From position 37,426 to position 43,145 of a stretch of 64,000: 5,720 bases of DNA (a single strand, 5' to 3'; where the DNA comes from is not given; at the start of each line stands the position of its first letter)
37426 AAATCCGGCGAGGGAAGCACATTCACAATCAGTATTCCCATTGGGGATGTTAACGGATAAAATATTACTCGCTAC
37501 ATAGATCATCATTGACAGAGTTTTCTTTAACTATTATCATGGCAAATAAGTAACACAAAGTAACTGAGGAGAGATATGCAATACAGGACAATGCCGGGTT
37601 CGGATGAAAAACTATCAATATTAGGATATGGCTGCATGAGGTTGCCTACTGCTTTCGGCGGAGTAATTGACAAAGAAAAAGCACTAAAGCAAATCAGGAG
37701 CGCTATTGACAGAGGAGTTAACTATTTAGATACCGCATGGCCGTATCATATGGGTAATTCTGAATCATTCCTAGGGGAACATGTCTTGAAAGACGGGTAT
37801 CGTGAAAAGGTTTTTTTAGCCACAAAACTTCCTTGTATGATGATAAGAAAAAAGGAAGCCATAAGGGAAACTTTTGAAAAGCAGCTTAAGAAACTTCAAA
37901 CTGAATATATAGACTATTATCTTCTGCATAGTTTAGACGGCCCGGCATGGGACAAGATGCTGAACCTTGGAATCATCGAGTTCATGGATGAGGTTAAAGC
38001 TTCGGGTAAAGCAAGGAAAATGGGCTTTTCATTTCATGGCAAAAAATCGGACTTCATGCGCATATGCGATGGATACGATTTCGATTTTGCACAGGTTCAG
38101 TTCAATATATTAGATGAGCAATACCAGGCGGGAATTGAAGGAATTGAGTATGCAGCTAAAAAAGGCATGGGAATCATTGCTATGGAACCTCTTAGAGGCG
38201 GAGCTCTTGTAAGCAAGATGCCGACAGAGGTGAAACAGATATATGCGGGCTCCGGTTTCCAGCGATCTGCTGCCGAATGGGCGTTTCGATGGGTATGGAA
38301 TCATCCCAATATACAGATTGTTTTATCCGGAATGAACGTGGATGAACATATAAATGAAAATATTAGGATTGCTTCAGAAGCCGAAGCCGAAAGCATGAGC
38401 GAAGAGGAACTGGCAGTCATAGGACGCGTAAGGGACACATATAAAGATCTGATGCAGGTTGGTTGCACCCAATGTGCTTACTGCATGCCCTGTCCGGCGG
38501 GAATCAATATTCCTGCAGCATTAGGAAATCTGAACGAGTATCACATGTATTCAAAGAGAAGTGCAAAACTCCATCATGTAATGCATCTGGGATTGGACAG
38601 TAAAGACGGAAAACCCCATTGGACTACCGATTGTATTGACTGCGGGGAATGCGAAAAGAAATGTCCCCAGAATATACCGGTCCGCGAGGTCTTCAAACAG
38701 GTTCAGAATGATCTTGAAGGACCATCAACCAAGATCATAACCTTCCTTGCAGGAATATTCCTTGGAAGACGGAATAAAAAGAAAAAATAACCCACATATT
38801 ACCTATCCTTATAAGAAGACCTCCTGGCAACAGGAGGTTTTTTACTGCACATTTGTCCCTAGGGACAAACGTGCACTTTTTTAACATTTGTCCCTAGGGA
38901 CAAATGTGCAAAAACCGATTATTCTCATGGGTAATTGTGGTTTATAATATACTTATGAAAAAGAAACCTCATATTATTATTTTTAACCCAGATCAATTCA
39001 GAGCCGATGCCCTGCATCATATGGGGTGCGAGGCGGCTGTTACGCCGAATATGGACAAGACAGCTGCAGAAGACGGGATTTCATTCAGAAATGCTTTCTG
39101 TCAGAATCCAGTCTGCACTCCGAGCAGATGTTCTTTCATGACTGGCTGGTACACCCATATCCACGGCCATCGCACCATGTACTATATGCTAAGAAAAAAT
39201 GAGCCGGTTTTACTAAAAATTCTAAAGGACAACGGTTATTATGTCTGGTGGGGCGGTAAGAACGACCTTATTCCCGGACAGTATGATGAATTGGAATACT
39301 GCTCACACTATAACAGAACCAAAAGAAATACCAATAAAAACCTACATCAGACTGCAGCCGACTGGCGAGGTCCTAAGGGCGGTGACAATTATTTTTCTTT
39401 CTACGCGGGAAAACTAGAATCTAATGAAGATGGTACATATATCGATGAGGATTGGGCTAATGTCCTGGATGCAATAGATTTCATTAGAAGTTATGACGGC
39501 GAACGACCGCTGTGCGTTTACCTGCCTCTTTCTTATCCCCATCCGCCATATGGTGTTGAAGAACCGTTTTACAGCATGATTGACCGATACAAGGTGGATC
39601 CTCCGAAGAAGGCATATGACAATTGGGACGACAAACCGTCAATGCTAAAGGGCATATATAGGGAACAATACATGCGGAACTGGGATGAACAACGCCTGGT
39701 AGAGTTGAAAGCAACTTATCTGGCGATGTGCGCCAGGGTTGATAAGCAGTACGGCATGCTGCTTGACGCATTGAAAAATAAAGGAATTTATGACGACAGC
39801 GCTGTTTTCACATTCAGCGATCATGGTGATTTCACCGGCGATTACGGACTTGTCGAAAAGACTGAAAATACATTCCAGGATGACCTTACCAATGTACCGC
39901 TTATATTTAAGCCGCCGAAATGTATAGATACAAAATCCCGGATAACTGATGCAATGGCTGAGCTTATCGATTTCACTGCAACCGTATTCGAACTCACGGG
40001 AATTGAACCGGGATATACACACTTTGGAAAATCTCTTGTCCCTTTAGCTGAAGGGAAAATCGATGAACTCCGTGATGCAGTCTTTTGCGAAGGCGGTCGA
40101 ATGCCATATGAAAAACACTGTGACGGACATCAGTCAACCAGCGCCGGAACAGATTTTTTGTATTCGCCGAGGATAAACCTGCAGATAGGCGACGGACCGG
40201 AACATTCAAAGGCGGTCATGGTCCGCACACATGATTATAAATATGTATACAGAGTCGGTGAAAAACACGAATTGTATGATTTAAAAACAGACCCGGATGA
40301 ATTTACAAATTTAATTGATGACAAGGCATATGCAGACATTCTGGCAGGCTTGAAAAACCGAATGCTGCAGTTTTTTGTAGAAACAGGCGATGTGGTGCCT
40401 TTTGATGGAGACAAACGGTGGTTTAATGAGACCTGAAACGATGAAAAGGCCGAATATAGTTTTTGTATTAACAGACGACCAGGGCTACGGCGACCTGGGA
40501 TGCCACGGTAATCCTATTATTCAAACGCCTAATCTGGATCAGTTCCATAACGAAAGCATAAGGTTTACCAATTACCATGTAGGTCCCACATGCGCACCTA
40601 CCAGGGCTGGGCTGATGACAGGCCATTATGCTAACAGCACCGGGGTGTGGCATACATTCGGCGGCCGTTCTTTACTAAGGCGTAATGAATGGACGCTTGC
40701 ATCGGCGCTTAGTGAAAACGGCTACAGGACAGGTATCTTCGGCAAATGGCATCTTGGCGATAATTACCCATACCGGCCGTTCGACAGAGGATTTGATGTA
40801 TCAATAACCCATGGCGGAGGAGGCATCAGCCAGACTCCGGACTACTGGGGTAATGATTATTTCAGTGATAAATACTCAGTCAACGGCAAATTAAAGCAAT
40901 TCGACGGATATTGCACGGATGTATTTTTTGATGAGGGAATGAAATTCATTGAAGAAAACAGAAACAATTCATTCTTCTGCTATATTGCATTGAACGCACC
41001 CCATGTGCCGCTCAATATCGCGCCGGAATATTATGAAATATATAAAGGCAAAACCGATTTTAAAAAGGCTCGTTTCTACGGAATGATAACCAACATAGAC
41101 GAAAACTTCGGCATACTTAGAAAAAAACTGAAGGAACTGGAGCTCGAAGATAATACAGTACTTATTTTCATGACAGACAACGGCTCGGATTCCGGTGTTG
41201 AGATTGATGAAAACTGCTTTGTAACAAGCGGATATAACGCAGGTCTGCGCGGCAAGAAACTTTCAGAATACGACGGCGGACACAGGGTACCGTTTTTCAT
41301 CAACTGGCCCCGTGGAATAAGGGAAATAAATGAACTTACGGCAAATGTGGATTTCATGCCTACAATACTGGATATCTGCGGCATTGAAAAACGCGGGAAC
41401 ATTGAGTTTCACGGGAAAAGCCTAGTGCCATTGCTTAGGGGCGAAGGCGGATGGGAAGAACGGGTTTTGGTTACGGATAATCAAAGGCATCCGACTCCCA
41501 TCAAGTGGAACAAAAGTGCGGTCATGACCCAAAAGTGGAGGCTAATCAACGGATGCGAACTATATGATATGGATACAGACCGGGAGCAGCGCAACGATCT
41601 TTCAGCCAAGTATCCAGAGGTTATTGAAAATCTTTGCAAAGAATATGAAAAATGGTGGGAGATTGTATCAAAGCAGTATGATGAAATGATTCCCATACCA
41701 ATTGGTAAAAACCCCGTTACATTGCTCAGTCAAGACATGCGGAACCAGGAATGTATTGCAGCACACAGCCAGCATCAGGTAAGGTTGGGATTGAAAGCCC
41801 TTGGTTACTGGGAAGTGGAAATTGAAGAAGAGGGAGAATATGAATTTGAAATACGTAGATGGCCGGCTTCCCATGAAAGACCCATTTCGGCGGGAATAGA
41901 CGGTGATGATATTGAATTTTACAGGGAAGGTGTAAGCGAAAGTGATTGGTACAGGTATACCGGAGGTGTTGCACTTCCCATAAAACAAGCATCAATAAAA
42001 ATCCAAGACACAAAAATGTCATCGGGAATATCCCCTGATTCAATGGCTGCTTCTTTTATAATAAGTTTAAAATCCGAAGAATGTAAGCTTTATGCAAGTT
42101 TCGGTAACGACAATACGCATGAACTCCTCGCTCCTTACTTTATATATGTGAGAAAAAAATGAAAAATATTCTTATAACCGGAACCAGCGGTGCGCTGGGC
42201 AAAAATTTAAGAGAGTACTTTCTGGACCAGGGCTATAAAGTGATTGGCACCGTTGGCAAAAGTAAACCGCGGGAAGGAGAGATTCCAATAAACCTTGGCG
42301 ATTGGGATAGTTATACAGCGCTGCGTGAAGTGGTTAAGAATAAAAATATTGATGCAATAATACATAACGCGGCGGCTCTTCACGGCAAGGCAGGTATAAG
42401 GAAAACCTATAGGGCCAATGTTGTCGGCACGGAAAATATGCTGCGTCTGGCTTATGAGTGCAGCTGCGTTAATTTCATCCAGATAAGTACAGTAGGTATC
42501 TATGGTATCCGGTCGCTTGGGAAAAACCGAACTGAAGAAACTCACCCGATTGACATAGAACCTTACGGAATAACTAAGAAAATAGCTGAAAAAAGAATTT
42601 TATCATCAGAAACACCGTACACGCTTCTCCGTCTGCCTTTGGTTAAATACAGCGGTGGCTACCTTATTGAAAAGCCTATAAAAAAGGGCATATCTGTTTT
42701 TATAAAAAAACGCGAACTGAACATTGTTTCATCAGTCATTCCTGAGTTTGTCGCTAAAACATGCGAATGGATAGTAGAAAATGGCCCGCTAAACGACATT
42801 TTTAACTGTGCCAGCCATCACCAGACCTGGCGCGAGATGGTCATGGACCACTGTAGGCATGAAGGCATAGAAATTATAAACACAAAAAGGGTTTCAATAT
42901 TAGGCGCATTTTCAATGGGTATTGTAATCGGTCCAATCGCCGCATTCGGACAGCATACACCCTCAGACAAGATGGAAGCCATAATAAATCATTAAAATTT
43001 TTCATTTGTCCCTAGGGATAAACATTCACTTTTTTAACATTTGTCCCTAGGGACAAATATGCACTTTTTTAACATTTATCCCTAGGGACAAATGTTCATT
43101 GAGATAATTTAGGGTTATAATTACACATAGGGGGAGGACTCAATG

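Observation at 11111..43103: Dispersed intergenic REP-like palindromic repeat family (12 copies, 6 loci, core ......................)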

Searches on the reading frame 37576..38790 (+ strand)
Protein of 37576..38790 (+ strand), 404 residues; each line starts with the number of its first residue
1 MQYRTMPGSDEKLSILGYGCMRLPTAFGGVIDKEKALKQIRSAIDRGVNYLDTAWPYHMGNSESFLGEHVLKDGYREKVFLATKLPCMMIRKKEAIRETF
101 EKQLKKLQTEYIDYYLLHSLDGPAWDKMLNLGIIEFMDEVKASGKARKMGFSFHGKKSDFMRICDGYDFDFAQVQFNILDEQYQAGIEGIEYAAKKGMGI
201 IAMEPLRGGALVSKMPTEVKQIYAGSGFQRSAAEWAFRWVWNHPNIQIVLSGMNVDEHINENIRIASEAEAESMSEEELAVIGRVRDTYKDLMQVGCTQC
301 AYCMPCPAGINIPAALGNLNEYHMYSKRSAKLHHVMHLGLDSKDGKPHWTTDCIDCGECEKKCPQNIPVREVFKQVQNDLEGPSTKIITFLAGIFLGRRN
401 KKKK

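Call 10: search_protein_families(library=pfam, proteins=[window:37576-38790:+])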
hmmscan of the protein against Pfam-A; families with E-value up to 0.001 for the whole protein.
window:37576-38790:+ (404 aa): 7 families
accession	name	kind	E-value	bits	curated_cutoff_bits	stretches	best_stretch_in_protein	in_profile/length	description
PF00248.27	Aldo_ket_red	-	1.2e-41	143.1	24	1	16-267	2-275/291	Aldo/keto reductase family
PF13187.11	Fer4_9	-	4.5e-10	39.8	27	1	297-366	2-50/52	4Fe-4S dicluster domain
PF13534.11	Fer4_17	-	9.3e-08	32.9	22.2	1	297-367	2-60/61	4Fe-4S dicluster domain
PF13746.11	Fer4_18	-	4.2e-06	27.4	27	0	346-373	54-81/114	4Fe-4S dicluster domain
PF13183.11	Fer4_8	-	7.1e-06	26.9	27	1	297-367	5-68/68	4Fe-4S dicluster domain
PF12838.12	Fer4_7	-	0.00017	22.4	27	0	353-367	2-16/52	4Fe-4S dicluster domain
PF00037.32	Fer4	-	0.00093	19.4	21.1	1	351-367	6-22/24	4Fe-4S binding domain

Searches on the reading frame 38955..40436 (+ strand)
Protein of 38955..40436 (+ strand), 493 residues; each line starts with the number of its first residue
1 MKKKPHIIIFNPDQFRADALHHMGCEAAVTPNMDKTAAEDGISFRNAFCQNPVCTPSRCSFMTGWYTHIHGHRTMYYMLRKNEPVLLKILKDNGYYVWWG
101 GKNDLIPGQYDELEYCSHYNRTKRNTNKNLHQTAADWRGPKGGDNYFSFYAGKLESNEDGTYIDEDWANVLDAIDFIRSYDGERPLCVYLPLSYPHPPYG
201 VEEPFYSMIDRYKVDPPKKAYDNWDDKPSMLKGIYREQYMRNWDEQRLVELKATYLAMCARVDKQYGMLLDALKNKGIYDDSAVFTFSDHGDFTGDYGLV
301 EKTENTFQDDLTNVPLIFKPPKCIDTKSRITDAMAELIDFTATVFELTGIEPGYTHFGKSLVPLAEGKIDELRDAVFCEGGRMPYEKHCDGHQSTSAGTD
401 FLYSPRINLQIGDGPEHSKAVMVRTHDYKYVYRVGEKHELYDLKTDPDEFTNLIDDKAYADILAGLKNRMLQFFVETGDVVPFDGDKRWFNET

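Call 10: search_protein_families(library=pfam, proteins=[window:38955-40436:+])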
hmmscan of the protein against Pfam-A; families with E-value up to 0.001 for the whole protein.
window:38955-40436:+ (493 aa): 4 families
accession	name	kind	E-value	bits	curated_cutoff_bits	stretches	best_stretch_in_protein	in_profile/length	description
PF00884.28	Sulfatase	-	1.6e-30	106.9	25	1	5-350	1-301/301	Sulfatase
PF16347.10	SGSH_C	-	3e-18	66.9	29.3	2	419-472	95-150/154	N-sulphoglucosamine sulphohydrolase, C-terminal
PF01663.27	Phosphodiest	-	1.6e-09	38.3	23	1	8-291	2-220/342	Type I phosphodiesterase / nucleotide pyrophosphatase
PF02995.22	DUF229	-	0.00057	19.1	25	1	253-295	304-346/496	Protein of unknown function (DUF229)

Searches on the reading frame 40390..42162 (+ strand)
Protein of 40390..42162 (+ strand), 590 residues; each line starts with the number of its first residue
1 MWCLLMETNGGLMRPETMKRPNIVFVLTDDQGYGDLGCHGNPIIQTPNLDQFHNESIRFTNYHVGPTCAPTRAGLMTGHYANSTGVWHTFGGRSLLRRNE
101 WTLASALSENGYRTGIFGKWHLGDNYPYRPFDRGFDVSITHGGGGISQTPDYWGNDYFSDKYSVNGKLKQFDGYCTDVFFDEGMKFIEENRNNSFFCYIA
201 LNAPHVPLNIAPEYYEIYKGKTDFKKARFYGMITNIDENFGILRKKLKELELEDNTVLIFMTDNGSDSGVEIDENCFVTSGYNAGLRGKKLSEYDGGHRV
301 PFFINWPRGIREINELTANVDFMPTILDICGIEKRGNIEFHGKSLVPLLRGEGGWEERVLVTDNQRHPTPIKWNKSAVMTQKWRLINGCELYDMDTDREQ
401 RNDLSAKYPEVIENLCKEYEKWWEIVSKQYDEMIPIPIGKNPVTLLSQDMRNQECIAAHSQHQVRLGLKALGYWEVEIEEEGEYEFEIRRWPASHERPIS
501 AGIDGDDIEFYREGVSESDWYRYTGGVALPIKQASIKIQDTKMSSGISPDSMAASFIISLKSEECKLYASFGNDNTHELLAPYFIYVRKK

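Call 95: search_protein_families(library=pfam, proteins=[window:40390-42162:+], max_evalue=0.00001)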
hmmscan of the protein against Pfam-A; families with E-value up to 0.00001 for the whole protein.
window:40390-42162:+ (590 aa): 2 families
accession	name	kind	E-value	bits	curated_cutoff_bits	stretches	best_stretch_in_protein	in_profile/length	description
PF00884.28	Sulfatase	-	9.3e-56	189.8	25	1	21-332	1-301/301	Sulfatase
PF16347.10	SGSH_C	-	7.9e-11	42.8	29.3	1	294-418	12-147/154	N-sulphoglucosamine sulphohydrolase, C-terminal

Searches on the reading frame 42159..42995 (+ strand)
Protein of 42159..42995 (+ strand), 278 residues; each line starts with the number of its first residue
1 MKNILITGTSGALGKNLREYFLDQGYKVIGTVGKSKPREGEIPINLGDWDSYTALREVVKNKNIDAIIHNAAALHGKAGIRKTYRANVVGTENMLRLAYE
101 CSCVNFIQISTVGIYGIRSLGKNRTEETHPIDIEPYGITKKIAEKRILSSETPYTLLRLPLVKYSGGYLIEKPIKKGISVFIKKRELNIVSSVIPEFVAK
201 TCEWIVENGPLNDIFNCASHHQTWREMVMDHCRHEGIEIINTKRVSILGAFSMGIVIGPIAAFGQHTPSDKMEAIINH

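Call 95: search_protein_families(library=pfam, proteins=[window:42159-42995:+], max_evalue=0.00001)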
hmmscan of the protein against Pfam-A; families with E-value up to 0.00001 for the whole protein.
window:42159-42995:+ (278 aa): 7 families
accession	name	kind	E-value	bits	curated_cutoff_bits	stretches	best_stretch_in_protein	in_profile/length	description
PF01370.27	Epimerase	-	4.8e-24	85.5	20.9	1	4-156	1-166/240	NAD dependent epimerase/dehydratase family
PF16363.11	GDP_Man_Dehyd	-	1.2e-17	64.8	27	1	5-148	1-165/332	GDP-mannose 4,6 dehydratase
PF07993.18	NAD_binding_4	-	1.3e-12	47.9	20.1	1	62-162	87-207/258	Male sterility protein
PF04321.23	RmlD_sub_bind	-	3.1e-12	46.6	27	1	3-162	2-151/287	RmlD substrate binding domain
PF01073.25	3Beta_HSD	-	2.8e-08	33.6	22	1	6-151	2-161/280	3-beta hydroxysteroid dehydrogenase/isomerase family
PF02719.21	Polysacc_synt_2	-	3.5e-08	33.4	20.2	1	4-111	1-128/293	Polysaccharide biosynthesis protein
PF13460.12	NAD_binding_10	-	6.1e-06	26.7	27.2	1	8-162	1-146/184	NAD(P)H-binding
